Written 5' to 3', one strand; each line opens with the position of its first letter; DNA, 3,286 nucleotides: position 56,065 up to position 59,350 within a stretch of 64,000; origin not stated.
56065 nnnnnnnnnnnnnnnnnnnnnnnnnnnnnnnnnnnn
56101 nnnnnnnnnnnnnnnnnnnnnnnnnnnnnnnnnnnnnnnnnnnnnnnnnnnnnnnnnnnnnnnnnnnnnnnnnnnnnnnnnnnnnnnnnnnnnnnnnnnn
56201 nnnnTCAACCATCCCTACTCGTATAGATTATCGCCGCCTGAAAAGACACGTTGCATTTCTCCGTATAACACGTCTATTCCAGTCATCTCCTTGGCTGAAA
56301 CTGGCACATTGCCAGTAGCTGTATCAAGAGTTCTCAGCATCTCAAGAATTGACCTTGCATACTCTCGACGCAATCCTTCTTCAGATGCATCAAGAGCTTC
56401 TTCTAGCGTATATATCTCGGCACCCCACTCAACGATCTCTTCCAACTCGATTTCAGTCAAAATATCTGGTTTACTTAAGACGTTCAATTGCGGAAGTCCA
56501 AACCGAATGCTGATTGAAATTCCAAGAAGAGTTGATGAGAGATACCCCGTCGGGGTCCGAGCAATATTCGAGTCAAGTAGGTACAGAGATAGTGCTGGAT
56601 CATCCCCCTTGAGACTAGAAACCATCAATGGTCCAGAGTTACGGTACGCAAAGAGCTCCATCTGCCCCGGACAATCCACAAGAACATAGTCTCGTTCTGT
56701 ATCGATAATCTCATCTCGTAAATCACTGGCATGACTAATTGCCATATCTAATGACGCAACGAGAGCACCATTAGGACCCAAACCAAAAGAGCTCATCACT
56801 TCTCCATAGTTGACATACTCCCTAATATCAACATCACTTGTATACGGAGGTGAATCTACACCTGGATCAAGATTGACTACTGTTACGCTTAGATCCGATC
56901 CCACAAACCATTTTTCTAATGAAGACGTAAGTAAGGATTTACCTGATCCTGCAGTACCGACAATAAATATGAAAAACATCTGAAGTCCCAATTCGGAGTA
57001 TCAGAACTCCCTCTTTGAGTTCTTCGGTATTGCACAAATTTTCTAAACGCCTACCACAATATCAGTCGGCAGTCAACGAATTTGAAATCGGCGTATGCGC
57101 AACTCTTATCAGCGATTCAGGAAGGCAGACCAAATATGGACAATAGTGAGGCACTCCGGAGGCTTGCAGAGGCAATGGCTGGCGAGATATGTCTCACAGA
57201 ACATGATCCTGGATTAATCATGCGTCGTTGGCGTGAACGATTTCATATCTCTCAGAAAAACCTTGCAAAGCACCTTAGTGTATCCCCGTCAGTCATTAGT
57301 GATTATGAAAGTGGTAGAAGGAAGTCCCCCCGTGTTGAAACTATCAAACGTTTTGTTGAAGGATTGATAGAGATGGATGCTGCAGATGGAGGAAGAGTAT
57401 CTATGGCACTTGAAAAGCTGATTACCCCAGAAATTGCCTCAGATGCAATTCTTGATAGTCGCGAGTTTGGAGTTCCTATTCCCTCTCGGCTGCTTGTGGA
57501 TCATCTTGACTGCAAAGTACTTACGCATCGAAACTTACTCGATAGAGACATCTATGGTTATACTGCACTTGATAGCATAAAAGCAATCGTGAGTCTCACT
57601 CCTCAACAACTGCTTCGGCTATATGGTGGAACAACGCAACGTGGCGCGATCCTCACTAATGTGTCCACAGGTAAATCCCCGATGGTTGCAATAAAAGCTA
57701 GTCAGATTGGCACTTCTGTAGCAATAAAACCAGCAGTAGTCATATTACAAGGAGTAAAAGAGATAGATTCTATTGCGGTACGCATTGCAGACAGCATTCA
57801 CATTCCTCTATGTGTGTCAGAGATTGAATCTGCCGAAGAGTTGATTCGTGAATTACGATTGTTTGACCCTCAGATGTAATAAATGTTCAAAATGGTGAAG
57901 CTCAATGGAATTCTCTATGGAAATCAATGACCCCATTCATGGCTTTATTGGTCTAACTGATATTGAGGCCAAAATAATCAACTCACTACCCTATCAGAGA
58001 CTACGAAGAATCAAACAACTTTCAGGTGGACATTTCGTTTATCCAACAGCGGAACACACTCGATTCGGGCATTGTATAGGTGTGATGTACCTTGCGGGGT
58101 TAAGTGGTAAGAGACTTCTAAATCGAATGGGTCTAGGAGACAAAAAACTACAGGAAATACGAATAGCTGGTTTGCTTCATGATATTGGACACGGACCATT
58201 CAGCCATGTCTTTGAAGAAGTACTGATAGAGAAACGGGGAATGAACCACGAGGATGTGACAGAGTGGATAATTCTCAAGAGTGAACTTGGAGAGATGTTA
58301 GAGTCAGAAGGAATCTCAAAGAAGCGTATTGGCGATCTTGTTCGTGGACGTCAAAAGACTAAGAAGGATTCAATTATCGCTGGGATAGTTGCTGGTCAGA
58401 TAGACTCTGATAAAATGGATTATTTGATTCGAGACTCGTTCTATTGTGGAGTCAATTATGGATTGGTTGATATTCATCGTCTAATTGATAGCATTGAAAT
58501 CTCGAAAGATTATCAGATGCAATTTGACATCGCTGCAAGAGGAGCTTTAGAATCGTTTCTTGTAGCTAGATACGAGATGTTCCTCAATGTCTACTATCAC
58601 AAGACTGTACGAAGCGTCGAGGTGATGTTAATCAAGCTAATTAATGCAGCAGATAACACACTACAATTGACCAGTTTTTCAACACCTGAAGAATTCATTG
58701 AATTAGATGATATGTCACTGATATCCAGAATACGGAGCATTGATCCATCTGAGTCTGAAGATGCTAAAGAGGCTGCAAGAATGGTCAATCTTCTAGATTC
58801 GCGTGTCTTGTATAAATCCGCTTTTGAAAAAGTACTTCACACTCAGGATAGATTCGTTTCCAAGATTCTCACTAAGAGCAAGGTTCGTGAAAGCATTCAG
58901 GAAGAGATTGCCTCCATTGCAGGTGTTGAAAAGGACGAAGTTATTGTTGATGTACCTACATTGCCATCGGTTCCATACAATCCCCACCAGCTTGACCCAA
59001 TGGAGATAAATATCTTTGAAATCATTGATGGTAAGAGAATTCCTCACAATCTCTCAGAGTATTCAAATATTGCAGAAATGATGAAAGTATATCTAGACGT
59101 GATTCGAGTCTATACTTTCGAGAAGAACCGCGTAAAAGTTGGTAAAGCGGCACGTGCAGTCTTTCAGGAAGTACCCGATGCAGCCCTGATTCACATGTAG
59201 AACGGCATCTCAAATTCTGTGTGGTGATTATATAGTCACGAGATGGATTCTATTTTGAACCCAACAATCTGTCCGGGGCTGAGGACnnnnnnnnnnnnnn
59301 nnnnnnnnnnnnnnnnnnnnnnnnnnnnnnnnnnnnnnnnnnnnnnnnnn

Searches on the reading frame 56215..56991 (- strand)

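Call 82: search_protein_families(library=pfam, proteins=[window:56215-56991:-])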
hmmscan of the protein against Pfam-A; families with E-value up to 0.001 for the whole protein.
window:56215-56991:- (258 aa): 1 family
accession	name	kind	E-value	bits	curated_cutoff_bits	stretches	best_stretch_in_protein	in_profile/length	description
PF03029.23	ATP_bind_1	-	5.5e-58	197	27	1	10-247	1-235/240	Conserved hypothetical ATP binding protein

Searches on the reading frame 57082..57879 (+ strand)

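Call 82: search_protein_families(library=pfam, proteins=[window:57082-57879:+])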
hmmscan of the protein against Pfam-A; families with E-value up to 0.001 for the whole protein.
window:57082-57879:+ (265 aa): 3 families
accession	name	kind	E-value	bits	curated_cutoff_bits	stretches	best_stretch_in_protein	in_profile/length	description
PF01381.28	HTH_3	-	9.6e-10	38.8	23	1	48-93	2-46/55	Helix-turn-helix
PF13560.12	HTH_31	-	2.3e-09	37.8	27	1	47-95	6-54/64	Helix-turn-helix domain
PF12844.13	HTH_19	-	0.00026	21.3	30.2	0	49-90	6-46/64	Helix-turn-helix domain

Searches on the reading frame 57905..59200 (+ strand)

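Call 82: search_protein_families(library=pfam, proteins=[window:57905-59200:+])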
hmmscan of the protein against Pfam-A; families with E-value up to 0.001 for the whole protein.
window:57905-59200:+ (431 aa): 2 families
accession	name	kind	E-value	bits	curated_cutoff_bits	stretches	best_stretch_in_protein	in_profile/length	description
PF19276.4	HD_assoc_2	-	9.8e-24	84.5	23.1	1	188-421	1-212/222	HD associated region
PF01966.28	HD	-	2.2e-11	44.5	22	1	53-153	1-89/116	HD domain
